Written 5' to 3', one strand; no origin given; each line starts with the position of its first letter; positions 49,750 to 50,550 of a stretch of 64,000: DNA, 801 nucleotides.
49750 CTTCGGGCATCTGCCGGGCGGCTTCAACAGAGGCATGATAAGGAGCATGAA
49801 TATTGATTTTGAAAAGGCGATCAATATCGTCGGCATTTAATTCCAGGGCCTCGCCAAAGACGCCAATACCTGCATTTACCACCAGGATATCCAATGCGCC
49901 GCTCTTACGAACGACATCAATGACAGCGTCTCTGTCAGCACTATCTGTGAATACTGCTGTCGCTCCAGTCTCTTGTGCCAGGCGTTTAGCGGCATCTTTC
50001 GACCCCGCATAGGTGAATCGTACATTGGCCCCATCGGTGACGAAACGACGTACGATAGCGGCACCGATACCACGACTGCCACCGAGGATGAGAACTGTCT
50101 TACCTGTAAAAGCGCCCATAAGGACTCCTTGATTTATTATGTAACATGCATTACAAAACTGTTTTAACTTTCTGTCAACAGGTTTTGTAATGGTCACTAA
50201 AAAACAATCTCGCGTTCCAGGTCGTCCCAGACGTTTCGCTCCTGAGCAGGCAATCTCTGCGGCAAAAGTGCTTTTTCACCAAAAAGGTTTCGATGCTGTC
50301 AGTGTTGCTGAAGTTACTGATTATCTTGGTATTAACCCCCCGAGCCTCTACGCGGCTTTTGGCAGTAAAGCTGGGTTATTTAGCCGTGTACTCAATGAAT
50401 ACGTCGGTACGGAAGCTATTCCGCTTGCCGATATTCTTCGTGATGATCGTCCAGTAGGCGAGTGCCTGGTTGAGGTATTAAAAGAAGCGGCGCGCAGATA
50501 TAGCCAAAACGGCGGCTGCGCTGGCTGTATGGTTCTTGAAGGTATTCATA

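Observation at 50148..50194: Candidate BdcR operator: inverted repeat spanning the bdcA-bdcR divergent promoter and the bdcR start codon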

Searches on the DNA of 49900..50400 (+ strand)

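Call 19: search_dna_similar(query=window:50000-50320:+, collection=ecoli_genomes, mode=near, rows=spread, max_rows=20)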
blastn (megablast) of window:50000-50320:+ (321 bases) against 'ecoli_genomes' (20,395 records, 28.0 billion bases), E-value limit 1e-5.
Records with a match: 4770; places in all: 4773; records where one place covers at least 80% of the query: 4767.
Genomes with a match: 4770 of 5426; with a place that covers at least 80% of the query: 4767. Places per genome that has any: lowest 1, median 1, highest 2. On chromosomes: 4770 places; on plasmids: 3.
Best place of each record, by identity: >=99% 2308; 95-99% 2462.
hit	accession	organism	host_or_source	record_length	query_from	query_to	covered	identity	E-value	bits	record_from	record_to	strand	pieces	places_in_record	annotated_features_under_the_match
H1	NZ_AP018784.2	Escherichia coli strain SK1144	-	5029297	1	321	100%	100.0%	1e-166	593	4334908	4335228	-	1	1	bdcR: TetR/AcrR family transcriptional regulator | bdcA: SDR family oxidoreductase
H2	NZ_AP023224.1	Escherichia coli strain YJ1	Homo sapiens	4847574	1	321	100%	100.0%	1e-166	593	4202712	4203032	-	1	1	bdcR: TetR/AcrR family transcriptional regulator | bdcA: SDR family oxidoreductase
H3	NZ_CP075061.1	Escherichia coli strain TCM_B_2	swine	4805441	1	321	100%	100.0%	1e-166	593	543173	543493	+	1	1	bdcR: TetR/AcrR family transcriptional regulator | bdcA: SDR family oxidoreductase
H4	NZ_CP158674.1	Escherichia coli strain J53-KPC_Vir-P15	Homo sapiens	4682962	1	321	100%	100.0%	1e-166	593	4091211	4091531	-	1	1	bdcR: TetR/AcrR family transcriptional regulator | bdcA: SDR family oxidoreductase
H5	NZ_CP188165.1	Escherichia coli strain TUM24569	Laboratory developed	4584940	1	321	100%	100.0%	1e-166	593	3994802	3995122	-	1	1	bdcR: TetR/AcrR family transcriptional regulator | bdcA: SDR family oxidoreductase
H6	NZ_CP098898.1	Escherichia coli strain CUVET19-1937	Felis catus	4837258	1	321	100%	100.0%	1e-166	593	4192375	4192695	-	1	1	bdcR: TetR/AcrR family transcriptional regulator | bdcA: SDR family oxidoreductase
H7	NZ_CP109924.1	Escherichia coli O125ac:K+:H10 strain C 236-04A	Homo sapiens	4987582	1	321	100%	99.7%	6e-165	588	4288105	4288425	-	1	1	bdcR: TetR/AcrR family transcriptional regulator | bdcA: SDR family oxidoreductase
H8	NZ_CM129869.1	Escherichia coli strain PCP06235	seawater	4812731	1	321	100%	99.4%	3e-163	582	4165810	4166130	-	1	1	bdcR: TetR/AcrR family transcriptional regulator | bdcA: SDR family oxidoreductase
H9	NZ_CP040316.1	Escherichia coli strain CV261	cattle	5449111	1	321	100%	99.1%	1e-161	577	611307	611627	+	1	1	bdcR: TetR/AcrR family transcriptional regulator | bdcA: SDR family oxidoreductase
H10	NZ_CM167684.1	Escherichia coli strain NCCP 13924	Homo sapiens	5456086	1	321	100%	99.1%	1e-161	577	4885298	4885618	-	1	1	bdcR: TetR/AcrR family transcriptional regulator | bdcA: SDR family oxidoreductase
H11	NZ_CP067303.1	Escherichia coli strain ABW_A32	waste water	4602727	1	321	100%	98.8%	6e-160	571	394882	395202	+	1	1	bdcR: TetR/AcrR family transcriptional regulator | bdcA: SDR family oxidoreductase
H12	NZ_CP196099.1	Escherichia coli strain EC2202095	Homo sapiens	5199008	1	321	100%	98.8%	6e-160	571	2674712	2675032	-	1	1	bdcR: TetR/AcrR family transcriptional regulator | bdcA: SDR family oxidoreductase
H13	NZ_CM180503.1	Escherichia coli strain 254D-1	Homo sapiens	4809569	1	321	100%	98.8%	6e-160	571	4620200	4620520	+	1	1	bdcR: TetR/AcrR family transcriptional regulator | bdcA: SDR family oxidoreductase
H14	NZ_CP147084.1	Escherichia coli strain KTa005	river water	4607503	1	321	100%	98.4%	3e-158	566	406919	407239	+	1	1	bdcR: TetR/AcrR family transcriptional regulator | bdcA: SDR family oxidoreductase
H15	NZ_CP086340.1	Escherichia coli strain ESY003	Homo sapiens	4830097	1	321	100%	98.1%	1e-156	560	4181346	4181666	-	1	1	bdcR: TetR/AcrR family transcriptional regulator | bdcA: SDR family oxidoreductase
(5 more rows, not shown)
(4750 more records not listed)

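Call 71: search_rna_families(source=window, start=49900, end=50400, threshold=evalue, max_evalue=1)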
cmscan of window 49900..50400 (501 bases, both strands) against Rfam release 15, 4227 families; matches with E-value up to 1: 0.
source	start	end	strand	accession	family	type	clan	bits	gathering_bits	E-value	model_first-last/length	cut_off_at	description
